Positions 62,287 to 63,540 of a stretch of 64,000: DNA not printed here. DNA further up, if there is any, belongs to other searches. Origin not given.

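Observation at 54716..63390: Both a ThyA thymidylate synthase and a divergent ThyX-like protein, alongside DHFR, pyrD and pyrE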

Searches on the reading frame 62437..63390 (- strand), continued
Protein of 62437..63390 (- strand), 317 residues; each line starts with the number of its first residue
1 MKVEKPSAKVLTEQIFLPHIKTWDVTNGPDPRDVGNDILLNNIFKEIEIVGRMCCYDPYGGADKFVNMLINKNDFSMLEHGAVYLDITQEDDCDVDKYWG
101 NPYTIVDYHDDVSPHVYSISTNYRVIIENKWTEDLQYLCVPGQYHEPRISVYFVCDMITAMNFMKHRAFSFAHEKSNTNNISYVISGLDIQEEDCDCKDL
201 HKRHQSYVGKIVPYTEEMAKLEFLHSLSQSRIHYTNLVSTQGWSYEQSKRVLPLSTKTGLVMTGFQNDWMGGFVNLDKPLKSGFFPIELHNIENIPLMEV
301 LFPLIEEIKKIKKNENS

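Call 22: find_encoding_contigs(protein=P0004, flank=10000, max_places=2)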
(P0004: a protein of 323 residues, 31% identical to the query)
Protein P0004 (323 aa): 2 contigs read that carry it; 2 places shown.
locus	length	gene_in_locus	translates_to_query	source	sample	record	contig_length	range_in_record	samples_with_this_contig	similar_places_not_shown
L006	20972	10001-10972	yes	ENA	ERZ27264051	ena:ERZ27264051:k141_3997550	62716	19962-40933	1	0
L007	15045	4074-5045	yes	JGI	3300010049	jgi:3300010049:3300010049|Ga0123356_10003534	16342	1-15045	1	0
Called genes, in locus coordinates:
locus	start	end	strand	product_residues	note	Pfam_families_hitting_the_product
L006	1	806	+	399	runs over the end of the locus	PF01145:Band_7 (faint)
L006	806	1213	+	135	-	-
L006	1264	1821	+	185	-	-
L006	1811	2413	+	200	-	PF00081:Sod_Fe_N, PF02777:Sod_Fe_C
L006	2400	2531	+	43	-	-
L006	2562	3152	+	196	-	-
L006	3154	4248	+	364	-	-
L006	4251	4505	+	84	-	-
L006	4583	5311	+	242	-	-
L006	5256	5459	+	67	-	-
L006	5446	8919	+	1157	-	PF02811:PHP, PF07733:DNA_pol3_alpha, PF17657:DNA_pol3_finger, PF14579:HHH_6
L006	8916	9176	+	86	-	-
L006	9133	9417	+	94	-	-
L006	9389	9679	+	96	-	-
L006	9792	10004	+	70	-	-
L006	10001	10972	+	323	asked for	PF02511:Thy1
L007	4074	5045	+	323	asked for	PF02511:Thy1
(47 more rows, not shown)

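Call 26: predict_structure(alignment_id=A1)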
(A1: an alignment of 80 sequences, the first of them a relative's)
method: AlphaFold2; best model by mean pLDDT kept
length: 317 residues; sequences in the alignment: 80
mean_pLDDT: 85.2   pTM: 0.84
mean pLDDT of the five models: 85.2, 85.1, 84.1, 84.1, 84.1
residues with pLDDT >= 90: 182; 70-90: 89; 50-70: 33; < 50: 13
segments of 3 or more residues with pLDDT < 50: 18-23, 274-276, 315-317
pLDDT, mean of each block of 10 residues (from residue 1): 91 57 53 80 94 76 93 95 95 93 94 90 98 95 91 94 94 79 84 77 79 84 91 94 93 94 94 56 86 79 90 54
secondary structure, 60 per line:
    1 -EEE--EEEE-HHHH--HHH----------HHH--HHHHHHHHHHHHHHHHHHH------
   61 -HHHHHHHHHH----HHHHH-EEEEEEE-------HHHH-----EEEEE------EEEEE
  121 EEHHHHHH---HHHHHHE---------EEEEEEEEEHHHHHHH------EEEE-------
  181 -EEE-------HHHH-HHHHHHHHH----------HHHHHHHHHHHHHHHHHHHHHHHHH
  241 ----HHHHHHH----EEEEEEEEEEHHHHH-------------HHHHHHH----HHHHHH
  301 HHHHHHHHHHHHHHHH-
elements in order: E2-4 E7-10 H12-15 H36-54 H62-71 H76-80 E82-88 H96-99 E105-109 E116-122 H123-128 H132-137 E148-156 H157-163 E170-173 E182-184 H192-195 H197-205 H216-240 H245-251 E256-265 H266-270 H284-290 H295-316

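Call 29: fold_search(model_id=the predicted structure, library=pdb)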
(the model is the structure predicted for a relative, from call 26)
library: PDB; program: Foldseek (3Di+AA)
matches with E <= 10: 460; with E <= 0.001: 140
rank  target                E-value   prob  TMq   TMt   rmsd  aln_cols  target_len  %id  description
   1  3ge9                  5.1e-06  1.00  0.30  0.42  13.8       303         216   13  A Structurally Atypical ThyX from Corynebacterium glutamicum NCHU 87078 Is Not Required for Thymidylate Biosynthesis (released 2010-03-02)
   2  3hzg_A                6.8e-06  1.00  0.29  0.37  14.7       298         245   12  Crystal structure of mycobacterium tuberculosis thymidylate synthase X bound with FAD (released 2009-07-07)
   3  4p5b_B                8.6e-06  1.00  0.32  0.41  15.7       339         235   11  Crystal structure of a UMP/dUMP methylase PolB from Streptomyces cacaoi bound with 5-Br dUMP (released 2015-12-09)
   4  4p5b_C                1.2e-05  1.00  0.28  0.37   9.5       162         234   15  Crystal structure of a UMP/dUMP methylase PolB from Streptomyces cacaoi bound with 5-Br dUMP (released 2015-12-09)
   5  4p5a_B                1.2e-05  1.00  0.31  0.42  16.1       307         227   10  Crystal structure of a UMP/dUMP methylase PolB from Streptomyces cacaoi bound with 5-Br UMP (released 2015-12-09)
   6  3fnn                  1.6e-05  1.00  0.28  0.39  14.8       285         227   12  Biochemical and structural analysis of an atypical ThyX: Corynebacterium glutamicum NCHU 87078 depends on ThyA for thymi (released 2009-12-29)
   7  4p5a_D                1.7e-05  1.00  0.32  0.44  15.6       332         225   10  Crystal structure of a UMP/dUMP methylase PolB from Streptomyces cacaoi bound with 5-Br UMP (released 2015-12-09)
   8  2gq2_A                1.8e-05  1.00  0.29  0.37  14.8       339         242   12  Mycobacterium tuberculosis ThyX-NADP complex (released 2006-06-27)
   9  3gwc_B                1.9e-05  1.00  0.30  0.39  14.3       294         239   12  Crystal structure of Mycobacterium tuberculosis thymidylate synthase X bound to FdUMP and FAD (released 2009-04-28)
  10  4p5a_A                2.1e-05  1.00  0.33  0.44  15.2       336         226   10  Crystal structure of a UMP/dUMP methylase PolB from Streptomyces cacaoi bound with 5-Br UMP (released 2015-12-09)
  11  3gwc_E                2.1e-05  1.00  0.31  0.39  14.8       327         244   11  Crystal structure of Mycobacterium tuberculosis thymidylate synthase X bound to FdUMP and FAD (released 2009-04-28)
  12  2af6_G                2.5e-05  1.00  0.27  0.34  14.6       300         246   12  Crystal structure of Mycobacterium tuberculosis Flavin dependent thymidylate synthase (Mtb ThyX) in the presence of co (released 2005-10-04)
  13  3gwc_G                2.6e-05  1.00  0.28  0.35  14.9       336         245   12  Crystal structure of Mycobacterium tuberculosis thymidylate synthase X bound to FdUMP and FAD (released 2009-04-28)
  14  1kq4_A                3.1e-05  1.00  0.27  0.40  11.9       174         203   11  CRYSTAL STRUCTURE OF A THY1-COMPLEMENTING PROTEIN (TM0449) FROM THERMOTOGA MARITIMA AT 2.25 A RESOLUTION (released 2002-02-27)
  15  4p5a_C                3.1e-05  1.00  0.29  0.41  14.9       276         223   10  Crystal structure of a UMP/dUMP methylase PolB from Streptomyces cacaoi bound with 5-Br UMP (released 2015-12-09)
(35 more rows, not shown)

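Call 43: search_protein_families(library=ncbifam, proteins=[window:62437-63390:-], max_evalue=0.01)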
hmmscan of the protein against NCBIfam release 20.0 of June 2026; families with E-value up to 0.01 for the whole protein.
window:62437-63390:- (317 aa): 1 family
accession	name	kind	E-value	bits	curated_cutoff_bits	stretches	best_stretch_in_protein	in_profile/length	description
TIGR02170.1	thyX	equivalog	9.7e-05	22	87.9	1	160-270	72-174/211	FAD-dependent thymidylate synthase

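Call 44: search_protein_families(library=pfam, proteins=[P0002, P0003, P0004, P0006, P0009, P0014, P0016, P0047, P0073, L001:5998-6897:+], max_evalue=0.01)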
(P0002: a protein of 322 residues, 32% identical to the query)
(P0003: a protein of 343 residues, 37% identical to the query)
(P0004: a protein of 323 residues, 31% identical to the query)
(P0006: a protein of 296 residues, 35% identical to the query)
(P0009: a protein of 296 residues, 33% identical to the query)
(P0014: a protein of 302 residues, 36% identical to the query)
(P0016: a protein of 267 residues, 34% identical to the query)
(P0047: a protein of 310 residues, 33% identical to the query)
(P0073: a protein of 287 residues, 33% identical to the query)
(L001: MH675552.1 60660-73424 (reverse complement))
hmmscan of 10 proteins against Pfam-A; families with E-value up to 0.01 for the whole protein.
P0002 (322 aa): 1 family
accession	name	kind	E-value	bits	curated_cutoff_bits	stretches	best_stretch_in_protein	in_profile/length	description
PF02511.20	Thy1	-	5.5e-30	105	24.8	2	141-249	61-160/191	Thymidylate synthase complementing protein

P0003 (343 aa): 1 family
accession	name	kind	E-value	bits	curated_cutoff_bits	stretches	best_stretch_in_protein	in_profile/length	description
PF02511.20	Thy1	-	5.9e-28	98.4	24.8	2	138-257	59-158/191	Thymidylate synthase complementing protein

P0004 (323 aa): 1 family
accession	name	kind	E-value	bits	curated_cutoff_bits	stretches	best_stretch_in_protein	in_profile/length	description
PF02511.20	Thy1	-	9.2e-31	107.5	24.8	2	138-252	59-161/191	Thymidylate synthase complementing protein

P0006 (296 aa): 1 family
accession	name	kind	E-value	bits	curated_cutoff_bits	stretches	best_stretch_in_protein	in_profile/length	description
PF02511.20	Thy1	-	7.3e-28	98.1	24.8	2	136-291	59-187/191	Thymidylate synthase complementing protein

P0009 (296 aa): 1 family
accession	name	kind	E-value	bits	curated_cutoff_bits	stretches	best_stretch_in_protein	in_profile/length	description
PF02511.20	Thy1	-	9.3e-35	120.6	24.8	2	134-289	60-186/191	Thymidylate synthase complementing protein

P0014 (302 aa): 1 family
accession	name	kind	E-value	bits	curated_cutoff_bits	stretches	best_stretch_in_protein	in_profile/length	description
PF02511.20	Thy1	-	1.1e-35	123.6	24.8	2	160-298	58-187/191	Thymidylate synthase complementing protein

P0016 (267 aa): 1 family
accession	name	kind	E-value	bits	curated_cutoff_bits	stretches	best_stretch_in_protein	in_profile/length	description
PF02511.20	Thy1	-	3.7e-35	121.9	24.8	2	127-261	59-185/191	Thymidylate synthase complementing protein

P0047 (310 aa): 1 family
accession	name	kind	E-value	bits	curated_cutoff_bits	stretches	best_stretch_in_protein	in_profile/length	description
PF02511.20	Thy1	-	7.4e-21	75.2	24.8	1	113-305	42-186/191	Thymidylate synthase complementing protein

P0073 (287 aa): 1 family
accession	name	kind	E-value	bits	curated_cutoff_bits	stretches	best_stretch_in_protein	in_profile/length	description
PF02511.20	Thy1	-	1.4e-33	116.7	24.8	2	129-286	59-185/191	Thymidylate synthase complementing protein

L001:5998-6897:+ (299 aa): 1 family
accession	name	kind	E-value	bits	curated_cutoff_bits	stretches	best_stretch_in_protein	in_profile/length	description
PF02511.20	Thy1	-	4.6e-35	121.6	24.8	2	131-279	59-181/191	Thymidylate synthase complementing protein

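Call 49: search_protein_representatives(protein=window:62437-63390:-)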
Query: 317 residues. Proteins with E-value up to 0.001 (for the whole library): 932; up to 1e-10: 561; up to 1e-30: 15. The best 150 are listed.
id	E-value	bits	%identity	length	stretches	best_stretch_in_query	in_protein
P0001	7.6e-220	745.1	100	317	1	1-317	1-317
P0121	5.6e-42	160.6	37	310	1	2-274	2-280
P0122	1.5e-38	149.3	37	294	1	37-273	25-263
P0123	7.7e-34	133.9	41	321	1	40-309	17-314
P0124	2.0e-33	132.5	36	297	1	36-310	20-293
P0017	4.9e-33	131.2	41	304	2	40-182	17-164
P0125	9.0e-33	130.4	44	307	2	41-180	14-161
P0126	9.3e-33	130.3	40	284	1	41-273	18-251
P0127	3.2e-32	128.5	44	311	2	40-180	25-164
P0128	5.1e-32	127.9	39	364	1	40-279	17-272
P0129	2.6e-31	125.6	42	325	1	40-280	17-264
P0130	3.1e-31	125.3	40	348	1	39-274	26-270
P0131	3.7e-31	125.0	37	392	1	42-273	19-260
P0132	4.1e-31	124.9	39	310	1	36-270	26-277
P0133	5.7e-31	124.4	38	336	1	31-273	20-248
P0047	5.7e-30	121.1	37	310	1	39-294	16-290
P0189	1.9e-24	103.0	37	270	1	32-276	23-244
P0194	2.5e-24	102.6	40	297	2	42-174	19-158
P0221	5.6e-23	98.2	36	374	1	62-277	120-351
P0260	3.4e-21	92.3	35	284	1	39-270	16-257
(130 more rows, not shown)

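Call 53: find_encoding_contigs(protein=P0121, flank=10000, max_places=4)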
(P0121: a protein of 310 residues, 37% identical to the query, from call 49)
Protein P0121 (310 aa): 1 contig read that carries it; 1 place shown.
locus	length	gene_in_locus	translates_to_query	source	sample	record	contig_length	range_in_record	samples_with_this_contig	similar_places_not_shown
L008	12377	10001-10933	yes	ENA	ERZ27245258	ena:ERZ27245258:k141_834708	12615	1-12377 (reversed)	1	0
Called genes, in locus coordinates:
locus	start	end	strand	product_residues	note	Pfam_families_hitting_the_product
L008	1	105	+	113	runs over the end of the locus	?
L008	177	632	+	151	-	-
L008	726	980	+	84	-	-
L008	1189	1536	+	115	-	-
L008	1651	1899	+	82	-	-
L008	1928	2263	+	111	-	-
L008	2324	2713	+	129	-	-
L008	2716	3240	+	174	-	-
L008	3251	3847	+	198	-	PF03235:GmrSD_N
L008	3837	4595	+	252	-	-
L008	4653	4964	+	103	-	-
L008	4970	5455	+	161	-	-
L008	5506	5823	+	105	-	-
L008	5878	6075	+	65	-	-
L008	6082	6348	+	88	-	-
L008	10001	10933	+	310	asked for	PF02511:Thy1 (faint)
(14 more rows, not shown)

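Call 54: find_encoding_contigs(protein=P0122, flank=10000, max_places=3)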
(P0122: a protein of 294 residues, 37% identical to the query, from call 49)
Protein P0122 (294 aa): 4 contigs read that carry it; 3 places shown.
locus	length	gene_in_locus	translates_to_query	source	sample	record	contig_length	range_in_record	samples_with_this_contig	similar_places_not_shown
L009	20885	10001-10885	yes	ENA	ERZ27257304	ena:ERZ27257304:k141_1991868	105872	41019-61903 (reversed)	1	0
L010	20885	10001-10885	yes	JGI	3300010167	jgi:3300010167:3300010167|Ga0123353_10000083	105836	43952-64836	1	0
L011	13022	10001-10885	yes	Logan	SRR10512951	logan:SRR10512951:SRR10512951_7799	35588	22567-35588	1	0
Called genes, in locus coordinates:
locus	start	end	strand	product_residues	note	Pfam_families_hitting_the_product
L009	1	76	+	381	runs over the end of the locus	PF00899:ThiF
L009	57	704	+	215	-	-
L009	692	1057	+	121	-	-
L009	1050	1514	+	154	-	PF05367:Phage_endo_I (faint), PF06356:DUF1064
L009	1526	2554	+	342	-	-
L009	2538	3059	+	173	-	-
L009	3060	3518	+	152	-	PF13650:Asp_protease_2 (weak), PF13975:gag-asp_proteas (faint)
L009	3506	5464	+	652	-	PF01612:DNA_pol_A_exo1, PF00476:DNA_pol_A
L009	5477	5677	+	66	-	-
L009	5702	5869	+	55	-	-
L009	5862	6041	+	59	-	-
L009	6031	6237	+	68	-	-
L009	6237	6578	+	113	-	-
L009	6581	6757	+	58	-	-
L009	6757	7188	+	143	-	-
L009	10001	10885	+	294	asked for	PF02511:Thy1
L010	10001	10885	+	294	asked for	PF02511:Thy1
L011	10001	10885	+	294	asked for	PF02511:Thy1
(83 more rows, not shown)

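Call 57: find_homologous_proteins(query=A2, max_evalue=1e-10)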
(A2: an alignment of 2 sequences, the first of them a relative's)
Query A2 (2 sequences) (317 aa, profile of the alignment): 3723 proteins with E <= 1e-10 among 6068 candidates; the best 120 are listed.
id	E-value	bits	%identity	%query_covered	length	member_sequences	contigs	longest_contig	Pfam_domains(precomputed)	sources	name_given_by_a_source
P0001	6.0e-181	619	100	100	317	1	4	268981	PF02511.21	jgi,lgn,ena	-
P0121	8.2e-172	589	35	86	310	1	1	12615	PF02511.21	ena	-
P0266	1.8e-67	246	37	85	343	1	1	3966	PF02511.21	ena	-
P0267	5.7e-60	221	34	98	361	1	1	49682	PF02511.21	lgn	-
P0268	1.1e-59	220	39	74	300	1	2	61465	PF02511.21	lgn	-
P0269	1.2e-59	220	33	98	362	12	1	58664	PF02511.21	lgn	-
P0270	1.8e-58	217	36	86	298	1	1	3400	PF02511.21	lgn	-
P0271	2.8e-58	216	38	73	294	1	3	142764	PF02511.21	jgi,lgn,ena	-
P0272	4.0e-58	215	36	85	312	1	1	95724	PF02511.21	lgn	-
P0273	4.5e-58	215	34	86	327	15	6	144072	PF02511.21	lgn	-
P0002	5.1e-58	215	32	98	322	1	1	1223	PF02511.21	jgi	-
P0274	6.8e-58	215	36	74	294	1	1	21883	PF02511.21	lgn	-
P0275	2.0e-57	213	36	74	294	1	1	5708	PF02511.21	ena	-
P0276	2.4e-57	213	35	74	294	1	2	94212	PF02511.21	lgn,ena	-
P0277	2.5e-57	213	35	74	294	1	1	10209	PF02511.21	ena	-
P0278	2.5e-57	213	30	98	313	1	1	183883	PF02511.21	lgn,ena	-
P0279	3.0e-57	213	35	74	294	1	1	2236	PF02511.21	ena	-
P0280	3.1e-57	212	30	98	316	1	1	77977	PF02511.21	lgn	-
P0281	3.4e-57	212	35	97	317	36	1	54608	PF02511.21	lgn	-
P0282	3.8e-57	212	36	74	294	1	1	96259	PF02511.21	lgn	-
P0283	4.0e-57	212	30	98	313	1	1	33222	PF02511.21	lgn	-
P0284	4.0e-57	212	37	74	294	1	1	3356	PF02511.21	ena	-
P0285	4.3e-57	212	34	90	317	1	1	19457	PF02511.21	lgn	-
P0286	4.4e-57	212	30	98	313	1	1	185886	PF02511.21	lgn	-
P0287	4.5e-57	212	35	74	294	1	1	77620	PF02511.21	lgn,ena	-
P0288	4.8e-57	212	30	98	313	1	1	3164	PF02511.21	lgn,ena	-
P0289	4.9e-57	212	36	74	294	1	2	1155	PF02511.21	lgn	-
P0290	5.0e-57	212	35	74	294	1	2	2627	PF02511.21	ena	-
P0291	5.0e-57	212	36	74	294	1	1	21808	PF02511.21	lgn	-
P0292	5.0e-57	212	30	98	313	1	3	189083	PF02511.21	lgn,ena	-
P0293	5.7e-57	212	30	98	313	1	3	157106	PF02511.21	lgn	-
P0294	5.8e-57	212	37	74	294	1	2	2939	PF02511.21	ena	-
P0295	5.9e-57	212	35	74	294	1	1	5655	PF02511.21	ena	-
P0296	6.0e-57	212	36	74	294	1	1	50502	PF02511.21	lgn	-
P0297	6.3e-57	211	30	98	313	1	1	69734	PF02511.21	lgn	-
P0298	6.3e-57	211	36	74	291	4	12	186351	PF02511.21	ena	-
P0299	6.6e-57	211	35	74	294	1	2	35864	PF02511.21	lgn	-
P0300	6.8e-57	211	35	74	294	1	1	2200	PF02511.21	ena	-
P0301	7.7e-57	211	37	74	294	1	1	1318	PF02511.21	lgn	-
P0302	7.8e-57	211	35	74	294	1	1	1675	PF02511.21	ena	-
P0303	8.6e-57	211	35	74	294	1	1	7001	PF02511.21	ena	-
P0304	9.0e-57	211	37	75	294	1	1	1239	PF02511.21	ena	-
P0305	9.3e-57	211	37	74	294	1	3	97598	PF02511.21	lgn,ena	-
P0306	1.0e-56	211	35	74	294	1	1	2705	PF02511.21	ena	-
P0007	1.0e-56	211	36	74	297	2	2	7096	PF02511.21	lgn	-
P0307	1.0e-56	211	30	98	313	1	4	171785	PF02511.21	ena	-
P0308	1.0e-56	211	35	74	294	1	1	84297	PF02511.21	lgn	-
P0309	1.1e-56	211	37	74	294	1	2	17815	PF02511.21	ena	-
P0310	1.1e-56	211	35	74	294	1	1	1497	PF02511.21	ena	-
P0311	1.1e-56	211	30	98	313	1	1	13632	PF02511.21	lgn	-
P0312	1.1e-56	211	30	98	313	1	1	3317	PF02511.21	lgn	-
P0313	1.2e-56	211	35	74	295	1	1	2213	PF02511.21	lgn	-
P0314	1.2e-56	211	35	74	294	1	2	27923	PF02511.21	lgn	-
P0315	1.2e-56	210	37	74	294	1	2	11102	PF02511.21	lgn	-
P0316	1.3e-56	210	35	74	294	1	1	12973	PF02511.21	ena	-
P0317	1.3e-56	210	30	98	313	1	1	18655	PF02511.21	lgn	-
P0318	1.3e-56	210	35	74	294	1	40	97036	PF02511.21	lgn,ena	-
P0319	1.4e-56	210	30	98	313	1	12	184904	PF02511.21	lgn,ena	-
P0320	1.5e-56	210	35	74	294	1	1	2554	PF02511.21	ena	-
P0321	1.5e-56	210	35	74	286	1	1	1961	PF02511.21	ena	-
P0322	1.5e-56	210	35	74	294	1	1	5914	PF02511.21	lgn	-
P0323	1.5e-56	210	35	74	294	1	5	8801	PF02511.21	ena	-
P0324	1.6e-56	210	35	74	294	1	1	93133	PF02511.21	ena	-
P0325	1.6e-56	210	35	74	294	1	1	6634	PF02511.21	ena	-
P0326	1.7e-56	210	30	98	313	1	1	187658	PF02511.21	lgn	-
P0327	1.7e-56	210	30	98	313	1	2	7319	PF02511.21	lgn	-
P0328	1.8e-56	210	35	74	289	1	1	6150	PF02511.21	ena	-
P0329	1.8e-56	210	35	74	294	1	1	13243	PF02511.21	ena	-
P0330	1.8e-56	210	30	98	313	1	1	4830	PF02511.21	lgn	-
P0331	1.9e-56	210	35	74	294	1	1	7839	PF02511.21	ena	-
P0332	1.9e-56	210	30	98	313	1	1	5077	PF02511.21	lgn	-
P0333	2.2e-56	210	30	98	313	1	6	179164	PF02511.21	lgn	-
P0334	2.2e-56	210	30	98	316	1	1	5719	PF02511.21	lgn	-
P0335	2.3e-56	210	30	98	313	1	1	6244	PF02511.21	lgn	-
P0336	2.5e-56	209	35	74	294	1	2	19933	PF02511.21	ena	-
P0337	2.5e-56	209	35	74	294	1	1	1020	PF02511.21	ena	-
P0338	2.7e-56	209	30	98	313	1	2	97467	PF02511.21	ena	-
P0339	2.7e-56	209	30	98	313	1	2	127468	PF02511.21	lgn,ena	-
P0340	2.8e-56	209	36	74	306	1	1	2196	PF02511.21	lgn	-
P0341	3.0e-56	209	34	85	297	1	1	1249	PF02511.21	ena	-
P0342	3.0e-56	209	35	74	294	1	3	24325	PF02511.21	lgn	-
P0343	3.1e-56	209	35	98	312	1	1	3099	PF02511.21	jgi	jgi:thymidylate synthase (FAD)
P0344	3.1e-56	209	34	79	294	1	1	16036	PF02511.21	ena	-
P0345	3.5e-56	209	30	98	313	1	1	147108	PF02511.21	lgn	-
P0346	3.6e-56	209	35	86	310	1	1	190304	PF02511.21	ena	-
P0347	3.7e-56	209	36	74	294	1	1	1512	PF02511.21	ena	-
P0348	3.8e-56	209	35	74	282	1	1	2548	PF02511.21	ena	-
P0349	3.9e-56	209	36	74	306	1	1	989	PF02511.21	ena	-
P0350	4.1e-56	209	30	98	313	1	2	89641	PF02511.21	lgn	-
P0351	4.3e-56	209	30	98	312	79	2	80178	PF02511.21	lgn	-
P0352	4.4e-56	209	35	74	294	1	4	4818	PF02511.21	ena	-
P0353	4.8e-56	209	35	74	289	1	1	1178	PF02511.21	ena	-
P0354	4.8e-56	209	35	74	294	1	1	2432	PF02511.21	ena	-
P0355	5.0e-56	208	30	98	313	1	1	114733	PF02511.21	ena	-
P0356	5.2e-56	208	35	74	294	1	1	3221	PF02511.21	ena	-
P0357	5.2e-56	208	35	74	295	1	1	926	PF02511.21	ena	-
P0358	5.3e-56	208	36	74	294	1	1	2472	PF02511.21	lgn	-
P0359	5.6e-56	208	35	74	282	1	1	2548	PF02511.21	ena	-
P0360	5.6e-56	208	36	86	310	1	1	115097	PF02511.21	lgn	-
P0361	6.4e-56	208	35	74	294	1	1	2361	PF02511.21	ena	-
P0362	6.5e-56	208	35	74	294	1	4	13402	PF02511.21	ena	-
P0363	8.0e-56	208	34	86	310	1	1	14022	PF02511.21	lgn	-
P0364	8.3e-56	208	35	88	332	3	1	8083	PF02511.21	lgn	-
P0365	1.1e-55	207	34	74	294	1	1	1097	PF02511.21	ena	-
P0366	1.2e-55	207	36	74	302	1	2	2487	PF02511.21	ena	-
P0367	1.3e-55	207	34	86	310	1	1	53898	PF02511.21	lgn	-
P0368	1.5e-55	207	35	86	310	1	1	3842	PF02511.21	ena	-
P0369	1.5e-55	207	34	86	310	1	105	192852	PF02511.21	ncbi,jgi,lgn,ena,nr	jgi:thymidylate synthase (FAD)|nr:MAG TPA: Thymidylate synthase complementing protein [Caudoviricete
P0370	1.6e-55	207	34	86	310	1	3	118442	PF02511.21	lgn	-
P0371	1.6e-55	207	34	86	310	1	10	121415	PF02511.21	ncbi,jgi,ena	jgi:thymidylate synthase (FAD)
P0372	1.6e-55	207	34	86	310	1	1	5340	PF02511.21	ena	-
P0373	1.6e-55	207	35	74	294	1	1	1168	PF02511.21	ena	-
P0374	1.6e-55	207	35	74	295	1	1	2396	PF02511.21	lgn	-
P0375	1.7e-55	207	34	86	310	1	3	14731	PF02511.21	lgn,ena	-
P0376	1.7e-55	207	34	86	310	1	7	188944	PF02511.21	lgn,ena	-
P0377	1.8e-55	207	36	74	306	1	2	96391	PF02511.21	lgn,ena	-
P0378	1.8e-55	207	34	86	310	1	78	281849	PF02511.21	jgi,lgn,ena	jgi:thymidylate synthase (FAD)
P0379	1.8e-55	207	34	86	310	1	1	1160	PF02511.21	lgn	-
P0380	2.3e-55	206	34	86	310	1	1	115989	PF02511.21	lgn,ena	-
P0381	2.3e-55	206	33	86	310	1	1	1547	PF02511.21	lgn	-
